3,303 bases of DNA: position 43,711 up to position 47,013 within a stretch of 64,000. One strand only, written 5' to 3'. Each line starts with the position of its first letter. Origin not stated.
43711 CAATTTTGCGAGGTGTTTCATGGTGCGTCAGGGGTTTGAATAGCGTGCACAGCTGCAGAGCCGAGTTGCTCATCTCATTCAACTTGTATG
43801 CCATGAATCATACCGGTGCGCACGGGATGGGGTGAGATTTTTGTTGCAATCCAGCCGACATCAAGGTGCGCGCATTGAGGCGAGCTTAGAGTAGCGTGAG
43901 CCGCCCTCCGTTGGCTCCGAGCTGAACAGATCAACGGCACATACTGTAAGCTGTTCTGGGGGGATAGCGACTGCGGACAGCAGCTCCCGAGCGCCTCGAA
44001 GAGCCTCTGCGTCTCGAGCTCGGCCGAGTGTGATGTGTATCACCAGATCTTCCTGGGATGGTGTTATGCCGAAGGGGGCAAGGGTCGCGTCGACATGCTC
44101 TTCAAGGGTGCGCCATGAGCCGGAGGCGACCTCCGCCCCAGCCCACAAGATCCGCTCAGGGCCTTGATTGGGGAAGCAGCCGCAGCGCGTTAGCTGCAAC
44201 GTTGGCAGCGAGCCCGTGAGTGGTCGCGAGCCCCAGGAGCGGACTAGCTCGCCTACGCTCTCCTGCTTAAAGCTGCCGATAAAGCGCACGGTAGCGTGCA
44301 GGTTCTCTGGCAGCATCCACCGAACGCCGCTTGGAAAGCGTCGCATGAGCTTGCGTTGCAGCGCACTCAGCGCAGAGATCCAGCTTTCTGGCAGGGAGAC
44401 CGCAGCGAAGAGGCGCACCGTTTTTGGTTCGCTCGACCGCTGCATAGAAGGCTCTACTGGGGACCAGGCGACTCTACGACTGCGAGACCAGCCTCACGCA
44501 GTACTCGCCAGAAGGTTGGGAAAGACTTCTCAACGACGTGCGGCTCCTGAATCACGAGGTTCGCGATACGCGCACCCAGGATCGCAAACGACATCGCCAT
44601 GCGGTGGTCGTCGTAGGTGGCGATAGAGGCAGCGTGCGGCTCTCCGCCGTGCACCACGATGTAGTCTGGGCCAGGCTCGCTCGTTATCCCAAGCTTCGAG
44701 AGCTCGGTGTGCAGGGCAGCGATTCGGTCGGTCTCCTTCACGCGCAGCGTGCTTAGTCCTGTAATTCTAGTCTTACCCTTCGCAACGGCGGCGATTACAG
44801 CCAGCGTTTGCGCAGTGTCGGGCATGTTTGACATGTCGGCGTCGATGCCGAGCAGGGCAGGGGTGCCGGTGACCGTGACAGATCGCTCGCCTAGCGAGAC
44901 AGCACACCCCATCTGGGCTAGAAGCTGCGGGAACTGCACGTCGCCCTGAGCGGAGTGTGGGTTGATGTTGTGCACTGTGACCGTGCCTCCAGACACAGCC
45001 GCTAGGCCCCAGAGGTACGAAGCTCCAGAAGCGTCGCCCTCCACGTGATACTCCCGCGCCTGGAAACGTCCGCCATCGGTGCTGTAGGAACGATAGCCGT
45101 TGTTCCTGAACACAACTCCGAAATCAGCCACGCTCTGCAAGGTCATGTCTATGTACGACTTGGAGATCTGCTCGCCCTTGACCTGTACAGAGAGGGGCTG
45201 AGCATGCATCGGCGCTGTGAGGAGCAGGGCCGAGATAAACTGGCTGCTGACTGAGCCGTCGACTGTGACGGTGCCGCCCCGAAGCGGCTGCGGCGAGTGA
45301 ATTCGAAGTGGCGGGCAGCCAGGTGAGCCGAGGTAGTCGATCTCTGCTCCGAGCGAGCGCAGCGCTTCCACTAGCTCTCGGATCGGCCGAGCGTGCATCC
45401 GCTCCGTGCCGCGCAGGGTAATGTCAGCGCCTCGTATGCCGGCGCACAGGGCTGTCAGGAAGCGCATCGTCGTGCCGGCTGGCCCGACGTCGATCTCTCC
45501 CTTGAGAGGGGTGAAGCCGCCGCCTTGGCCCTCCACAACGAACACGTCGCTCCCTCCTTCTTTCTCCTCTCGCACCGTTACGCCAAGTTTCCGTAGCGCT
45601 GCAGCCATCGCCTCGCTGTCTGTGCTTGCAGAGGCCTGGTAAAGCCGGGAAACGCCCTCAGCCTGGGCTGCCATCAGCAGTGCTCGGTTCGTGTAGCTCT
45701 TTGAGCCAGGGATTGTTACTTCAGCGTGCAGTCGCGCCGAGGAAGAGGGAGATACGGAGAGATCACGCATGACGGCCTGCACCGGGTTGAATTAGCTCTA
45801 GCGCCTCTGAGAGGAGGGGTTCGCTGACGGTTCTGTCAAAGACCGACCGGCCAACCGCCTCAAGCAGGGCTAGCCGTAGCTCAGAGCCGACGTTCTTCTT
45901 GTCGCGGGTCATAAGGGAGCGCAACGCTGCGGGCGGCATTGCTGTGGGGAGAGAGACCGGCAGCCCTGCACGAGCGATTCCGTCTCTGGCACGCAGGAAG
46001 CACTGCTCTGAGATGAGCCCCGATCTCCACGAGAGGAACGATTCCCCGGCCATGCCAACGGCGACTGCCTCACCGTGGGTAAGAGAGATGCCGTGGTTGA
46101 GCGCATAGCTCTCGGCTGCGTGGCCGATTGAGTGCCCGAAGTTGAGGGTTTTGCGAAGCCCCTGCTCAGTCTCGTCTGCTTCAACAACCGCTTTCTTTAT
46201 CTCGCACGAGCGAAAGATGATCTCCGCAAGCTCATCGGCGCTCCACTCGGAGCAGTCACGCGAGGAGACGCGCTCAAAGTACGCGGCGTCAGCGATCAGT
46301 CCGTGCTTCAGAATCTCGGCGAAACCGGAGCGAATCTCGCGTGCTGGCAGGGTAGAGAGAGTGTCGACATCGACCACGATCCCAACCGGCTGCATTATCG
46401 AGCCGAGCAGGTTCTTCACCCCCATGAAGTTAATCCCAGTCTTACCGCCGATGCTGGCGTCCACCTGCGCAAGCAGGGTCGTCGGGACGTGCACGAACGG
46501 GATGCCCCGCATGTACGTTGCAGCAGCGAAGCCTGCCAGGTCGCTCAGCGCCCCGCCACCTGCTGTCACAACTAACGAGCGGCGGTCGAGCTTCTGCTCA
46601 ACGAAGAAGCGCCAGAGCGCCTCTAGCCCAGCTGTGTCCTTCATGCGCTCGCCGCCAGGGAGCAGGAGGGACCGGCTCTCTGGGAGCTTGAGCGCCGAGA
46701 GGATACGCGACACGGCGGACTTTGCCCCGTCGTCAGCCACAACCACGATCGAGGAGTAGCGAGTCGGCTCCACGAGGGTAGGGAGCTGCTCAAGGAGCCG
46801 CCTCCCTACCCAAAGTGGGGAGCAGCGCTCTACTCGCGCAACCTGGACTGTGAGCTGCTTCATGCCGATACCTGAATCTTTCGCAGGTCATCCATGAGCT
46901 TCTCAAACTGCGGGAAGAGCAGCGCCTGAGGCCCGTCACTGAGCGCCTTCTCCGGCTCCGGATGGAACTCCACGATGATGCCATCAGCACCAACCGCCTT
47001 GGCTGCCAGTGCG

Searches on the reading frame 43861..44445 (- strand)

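Call 6: search_protein_families(library=ncbifam, proteins=[window:43861-44445:-])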
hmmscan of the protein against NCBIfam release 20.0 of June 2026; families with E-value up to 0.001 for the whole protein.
window:43861-44445:- (194 aa): 2 families
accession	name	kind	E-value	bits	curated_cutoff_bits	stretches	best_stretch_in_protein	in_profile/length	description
TIGR02258.1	2_5_ligase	equivalog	1.7e-30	106.2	65.7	1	10-191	1-178/180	RNA 2',3'-cyclic phosphodiesterase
NF011704.0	PRK15124.1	equivalog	3.2e-05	24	184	1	9-190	4-171/176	RNA 2',3'-cyclic phosphodiesterase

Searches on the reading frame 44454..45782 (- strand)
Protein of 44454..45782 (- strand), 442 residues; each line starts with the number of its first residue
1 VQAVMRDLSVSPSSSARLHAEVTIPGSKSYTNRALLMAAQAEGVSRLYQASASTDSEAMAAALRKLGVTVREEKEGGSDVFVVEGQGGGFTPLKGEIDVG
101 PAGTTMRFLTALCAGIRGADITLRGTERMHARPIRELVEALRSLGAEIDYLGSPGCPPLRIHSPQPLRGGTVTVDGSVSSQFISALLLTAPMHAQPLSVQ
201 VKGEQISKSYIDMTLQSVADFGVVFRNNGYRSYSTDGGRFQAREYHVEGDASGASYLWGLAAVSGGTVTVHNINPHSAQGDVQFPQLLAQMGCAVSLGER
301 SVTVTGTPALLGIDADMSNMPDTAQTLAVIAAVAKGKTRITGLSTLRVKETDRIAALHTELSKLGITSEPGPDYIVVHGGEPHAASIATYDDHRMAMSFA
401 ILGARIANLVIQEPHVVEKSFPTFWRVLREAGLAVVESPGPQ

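Call 6: search_protein_families(library=ncbifam, proteins=[window:44454-45782:-])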
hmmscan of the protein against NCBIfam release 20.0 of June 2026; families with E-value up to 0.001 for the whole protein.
window:44454-45782:- (442 aa): 6 families
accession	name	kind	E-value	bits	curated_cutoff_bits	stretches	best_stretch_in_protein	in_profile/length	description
TIGR01356.1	aroA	equivalog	1.8e-127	425.6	287.25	1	21-431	2-412/415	3-phosphoshikimate 1-carboxyvinyltransferase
NF008816.0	PRK11860.1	equivalog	2.1e-111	373.1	943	1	19-429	16-433/662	bifunctional 3-phosphoshikimate 1-carboxyvinyltransferase/cytidylate kinase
NF011381.1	PRK14806.1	equivalog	3.8e-56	190.7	902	1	9-435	303-730/733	bifunctional prephenate dehydrogenase/3-phosphoshikimate 1-carboxyvinyltransferase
NF006873.0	PRK09369.1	subfamily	3.1e-15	55.8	297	2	192-389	102-297/419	UDP-N-acetylglucosamine 1-carboxyvinyltransferase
TIGR01072.1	murA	equivalog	1.1e-12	47.5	392.7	1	15-430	9-409/416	UDP-N-acetylglucosamine 1-carboxyvinyltransferase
NF009470.0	PRK12830.1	equivalog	1.1e-07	30.9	552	1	16-361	10-344/417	UDP-N-acetylglucosamine 1-carboxyvinyltransferase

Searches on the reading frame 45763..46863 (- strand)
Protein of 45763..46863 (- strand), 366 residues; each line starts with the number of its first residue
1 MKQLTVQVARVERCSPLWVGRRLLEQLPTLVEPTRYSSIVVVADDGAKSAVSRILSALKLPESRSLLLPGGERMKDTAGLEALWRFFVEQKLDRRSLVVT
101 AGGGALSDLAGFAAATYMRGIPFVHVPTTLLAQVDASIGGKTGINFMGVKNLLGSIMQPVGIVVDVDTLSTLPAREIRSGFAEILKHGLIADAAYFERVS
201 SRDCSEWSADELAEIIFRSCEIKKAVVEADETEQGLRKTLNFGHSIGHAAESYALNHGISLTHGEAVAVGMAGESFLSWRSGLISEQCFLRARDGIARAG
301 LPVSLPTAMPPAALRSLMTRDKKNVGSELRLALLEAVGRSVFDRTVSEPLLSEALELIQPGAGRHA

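Call 6: search_protein_families(library=ncbifam, proteins=[window:45763-46863:-])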
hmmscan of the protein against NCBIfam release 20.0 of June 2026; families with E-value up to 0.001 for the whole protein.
window:45763-46863:- (366 aa): 6 families
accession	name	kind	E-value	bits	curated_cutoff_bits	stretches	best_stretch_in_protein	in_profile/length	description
TIGR01357.1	aroB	equivalog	2.8e-100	335.9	305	1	19-351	5-339/344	3-dehydroquinate synthase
TIGR04425.1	P_lya_rel_AroB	hypoth_equivalog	5.4e-64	216.4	400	1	40-346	29-332/348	AroB-related putative sugar phosphate phospholyase (cyclizing)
NF004852.0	PRK06203.1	equivalog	1.4e-59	202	333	1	64-359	90-392/407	3-dehydroquinate synthase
NF010627.0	PRK14021.1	equivalog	3.3e-54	184.2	565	1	62-345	237-527/542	bifunctional shikimate kinase/3-dehydroquinate synthase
NF010556.0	PRK13951.1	equivalog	9.5e-48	163.2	560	1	59-341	203-477/492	bifunctional shikimate kinase AroK/3-dehydroquinate synthase AroB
NF002022.0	PRK00843.1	equivalog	1.3e-08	34.3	413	1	18-215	15-203/350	NAD(P)-dependent glycerol-1-phosphate dehydrogenase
